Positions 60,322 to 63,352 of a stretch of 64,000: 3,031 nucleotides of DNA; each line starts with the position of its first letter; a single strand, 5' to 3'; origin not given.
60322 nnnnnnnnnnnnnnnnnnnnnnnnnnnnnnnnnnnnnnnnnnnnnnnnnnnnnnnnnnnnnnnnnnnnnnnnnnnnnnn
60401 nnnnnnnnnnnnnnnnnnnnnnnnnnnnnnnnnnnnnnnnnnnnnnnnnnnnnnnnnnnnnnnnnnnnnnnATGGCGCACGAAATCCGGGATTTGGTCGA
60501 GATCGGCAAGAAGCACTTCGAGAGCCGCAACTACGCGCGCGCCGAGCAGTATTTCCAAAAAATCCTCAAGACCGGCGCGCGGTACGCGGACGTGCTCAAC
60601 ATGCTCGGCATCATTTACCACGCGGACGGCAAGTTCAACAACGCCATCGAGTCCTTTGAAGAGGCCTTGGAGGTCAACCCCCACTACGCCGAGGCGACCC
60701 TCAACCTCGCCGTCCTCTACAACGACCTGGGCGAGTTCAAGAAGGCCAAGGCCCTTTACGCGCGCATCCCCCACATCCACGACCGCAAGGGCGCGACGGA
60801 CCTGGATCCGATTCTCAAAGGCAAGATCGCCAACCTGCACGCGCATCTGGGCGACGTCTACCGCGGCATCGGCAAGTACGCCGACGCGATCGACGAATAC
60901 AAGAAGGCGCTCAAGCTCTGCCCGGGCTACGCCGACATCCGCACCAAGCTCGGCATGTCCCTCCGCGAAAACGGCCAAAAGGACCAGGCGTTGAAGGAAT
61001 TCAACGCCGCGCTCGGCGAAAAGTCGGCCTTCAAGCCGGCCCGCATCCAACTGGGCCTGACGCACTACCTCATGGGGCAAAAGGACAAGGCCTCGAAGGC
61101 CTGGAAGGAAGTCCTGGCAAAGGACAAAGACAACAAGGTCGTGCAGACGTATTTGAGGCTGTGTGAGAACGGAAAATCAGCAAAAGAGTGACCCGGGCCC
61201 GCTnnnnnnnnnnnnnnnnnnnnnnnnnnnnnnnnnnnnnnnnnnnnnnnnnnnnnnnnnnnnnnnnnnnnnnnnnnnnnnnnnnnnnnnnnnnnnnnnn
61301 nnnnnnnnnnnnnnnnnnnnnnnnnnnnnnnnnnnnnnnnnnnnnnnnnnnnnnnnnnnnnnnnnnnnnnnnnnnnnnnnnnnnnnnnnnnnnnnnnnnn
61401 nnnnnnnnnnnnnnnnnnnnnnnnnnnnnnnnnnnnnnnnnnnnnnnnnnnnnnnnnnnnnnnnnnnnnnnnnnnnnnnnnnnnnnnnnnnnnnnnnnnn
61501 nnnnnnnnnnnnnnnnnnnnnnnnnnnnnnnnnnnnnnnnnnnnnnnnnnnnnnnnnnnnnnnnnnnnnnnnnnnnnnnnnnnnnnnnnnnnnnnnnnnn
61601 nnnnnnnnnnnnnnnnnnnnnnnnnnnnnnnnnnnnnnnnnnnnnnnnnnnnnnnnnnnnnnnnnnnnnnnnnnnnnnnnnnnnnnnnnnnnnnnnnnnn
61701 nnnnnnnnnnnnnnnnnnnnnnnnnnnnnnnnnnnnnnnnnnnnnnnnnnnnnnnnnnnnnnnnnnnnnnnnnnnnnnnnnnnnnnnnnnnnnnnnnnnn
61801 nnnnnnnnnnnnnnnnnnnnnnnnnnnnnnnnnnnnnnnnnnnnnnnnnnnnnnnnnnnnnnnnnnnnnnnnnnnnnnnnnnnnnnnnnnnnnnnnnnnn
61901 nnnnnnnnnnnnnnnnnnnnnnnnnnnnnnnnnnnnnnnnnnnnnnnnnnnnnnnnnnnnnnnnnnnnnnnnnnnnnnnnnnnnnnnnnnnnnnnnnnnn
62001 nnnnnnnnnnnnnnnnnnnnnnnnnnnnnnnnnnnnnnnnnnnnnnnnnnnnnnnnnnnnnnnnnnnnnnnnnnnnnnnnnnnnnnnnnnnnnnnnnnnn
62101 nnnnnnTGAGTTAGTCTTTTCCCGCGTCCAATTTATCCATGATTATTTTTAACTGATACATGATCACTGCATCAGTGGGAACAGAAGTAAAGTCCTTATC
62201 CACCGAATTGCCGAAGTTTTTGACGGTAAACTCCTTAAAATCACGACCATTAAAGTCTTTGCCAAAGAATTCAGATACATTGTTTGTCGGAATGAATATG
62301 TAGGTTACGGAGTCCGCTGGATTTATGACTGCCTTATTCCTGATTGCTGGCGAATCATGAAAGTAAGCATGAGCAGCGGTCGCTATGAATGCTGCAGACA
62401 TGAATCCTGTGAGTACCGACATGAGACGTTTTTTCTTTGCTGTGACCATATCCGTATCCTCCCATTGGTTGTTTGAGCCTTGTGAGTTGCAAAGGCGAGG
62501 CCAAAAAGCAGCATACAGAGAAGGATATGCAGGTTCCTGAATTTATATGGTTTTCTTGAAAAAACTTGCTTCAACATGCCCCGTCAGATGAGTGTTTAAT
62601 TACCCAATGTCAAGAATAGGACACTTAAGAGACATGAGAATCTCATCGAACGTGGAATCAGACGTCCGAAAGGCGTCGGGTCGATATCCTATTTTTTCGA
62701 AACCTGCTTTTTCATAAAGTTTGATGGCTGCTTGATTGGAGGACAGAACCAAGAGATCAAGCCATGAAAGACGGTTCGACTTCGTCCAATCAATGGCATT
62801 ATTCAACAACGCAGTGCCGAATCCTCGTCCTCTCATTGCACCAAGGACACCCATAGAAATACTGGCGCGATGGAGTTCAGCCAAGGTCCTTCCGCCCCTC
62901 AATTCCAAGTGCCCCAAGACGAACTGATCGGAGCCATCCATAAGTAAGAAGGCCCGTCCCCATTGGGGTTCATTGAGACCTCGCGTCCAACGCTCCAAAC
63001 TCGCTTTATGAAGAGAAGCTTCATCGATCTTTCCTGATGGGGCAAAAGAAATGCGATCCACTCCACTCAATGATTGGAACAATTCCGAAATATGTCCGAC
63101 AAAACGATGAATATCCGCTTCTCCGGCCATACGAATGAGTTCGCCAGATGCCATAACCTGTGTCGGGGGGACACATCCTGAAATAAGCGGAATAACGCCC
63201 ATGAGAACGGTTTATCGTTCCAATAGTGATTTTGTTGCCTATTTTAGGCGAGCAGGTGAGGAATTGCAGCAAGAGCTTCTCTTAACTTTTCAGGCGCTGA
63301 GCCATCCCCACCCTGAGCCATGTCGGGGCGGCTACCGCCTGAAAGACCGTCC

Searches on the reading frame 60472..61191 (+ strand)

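Call 12: search_protein_families(library=pfam, proteins=[window:60472-61191:+], max_evalue=0.001)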
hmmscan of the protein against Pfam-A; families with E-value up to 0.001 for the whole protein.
window:60472-61191:+ (239 aa): 30 families (the best 25 are shown)
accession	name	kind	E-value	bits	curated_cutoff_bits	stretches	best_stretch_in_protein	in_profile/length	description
PF07719.23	TPR_2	-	3.1e-31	105.3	27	2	120-152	1-33/34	Tetratricopeptide repeat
PF00515.34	TPR_1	-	1.7e-30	104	27.8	2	39-72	1-34/34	Tetratricopeptide repeat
PF14559.12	TPR_19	-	7.8e-26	90.6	25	3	51-103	3-55/68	Tetratricopeptide repeat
PF13181.12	TPR_8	-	2.6e-23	80.6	25.7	2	39-71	1-33/34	Tetratricopeptide repeat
PF13432.12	TPR_16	-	1.2e-22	80.4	32.7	3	53-99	11-57/65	Tetratricopeptide repeat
PF13414.12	TPR_11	-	2.7e-21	75.4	26.8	2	127-161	1-35/42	TPR repeat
PF13428.12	TPR_14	-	8.9e-21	72.7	23.5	1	121-161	2-42/44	Tetratricopeptide repeat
PF13424.12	TPR_12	-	2e-20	73.2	30.1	3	39-98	3-70/77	Tetratricopeptide repeat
PF13431.12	TPR_17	-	4.8e-19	67.4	24.4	2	143-174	2-33/34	Tetratricopeptide repeat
PF13174.12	TPR_6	-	1.3e-16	60.4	26.3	0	75-99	2-26/33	Tetratricopeptide repeat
PF13374.12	TPR_10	-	1.4e-16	60.3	27.5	0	39-68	2-31/42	Tetratricopeptide repeat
PF13176.12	TPR_7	-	5.4e-14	51.5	27.9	0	42-69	2-29/36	Tetratricopeptide repeat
PF24575.1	TPR_Slam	-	4.9e-12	46.6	35.2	1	131-177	58-104/104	Surface lipoprotein assembly modifier, N-terminal TPR repeats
PF23914.1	TPR_CcmH_CycH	-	1.1e-09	38.8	42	0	126-217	56-150/158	Cytochrome c-type biogenesis protein H TPR domain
PF13429.12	TPR_15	-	1.4e-07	31.7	26.2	0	126-224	152-250/280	Tetratricopeptide repeat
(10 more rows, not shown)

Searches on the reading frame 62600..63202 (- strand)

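Call 97: search_protein_families(library=pfam, proteins=[window:62600-63202:-], max_evalue=0.01)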
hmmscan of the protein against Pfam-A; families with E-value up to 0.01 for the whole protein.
window:62600-63202:- (200 aa): 6 families
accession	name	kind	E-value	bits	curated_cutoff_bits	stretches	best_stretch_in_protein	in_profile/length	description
PF00583.31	Acetyltransf_1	-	1e-11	45.5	20.7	1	89-168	38-116/116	Acetyltransferase (GNAT) family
PF13508.13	Acetyltransf_7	-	1.1e-08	35.7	27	1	115-170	32-84/84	Acetyltransferase (GNAT) domain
PF13302.13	Acetyltransf_3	-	5.4e-06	27.6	25.4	1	59-169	32-138/138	Acetyltransferase (GNAT) domain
PF13673.13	Acetyltransf_10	-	1.7e-05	25.3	23.6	1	93-172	41-111/128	Acetyltransferase (GNAT) domain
PF13420.13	Acetyltransf_4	-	2.6e-05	24.7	24.3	1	68-188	36-154/155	Acetyltransferase (GNAT) domain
PF08445.16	FR47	-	0.00016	22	22.1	1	117-171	27-80/86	FR47-like protein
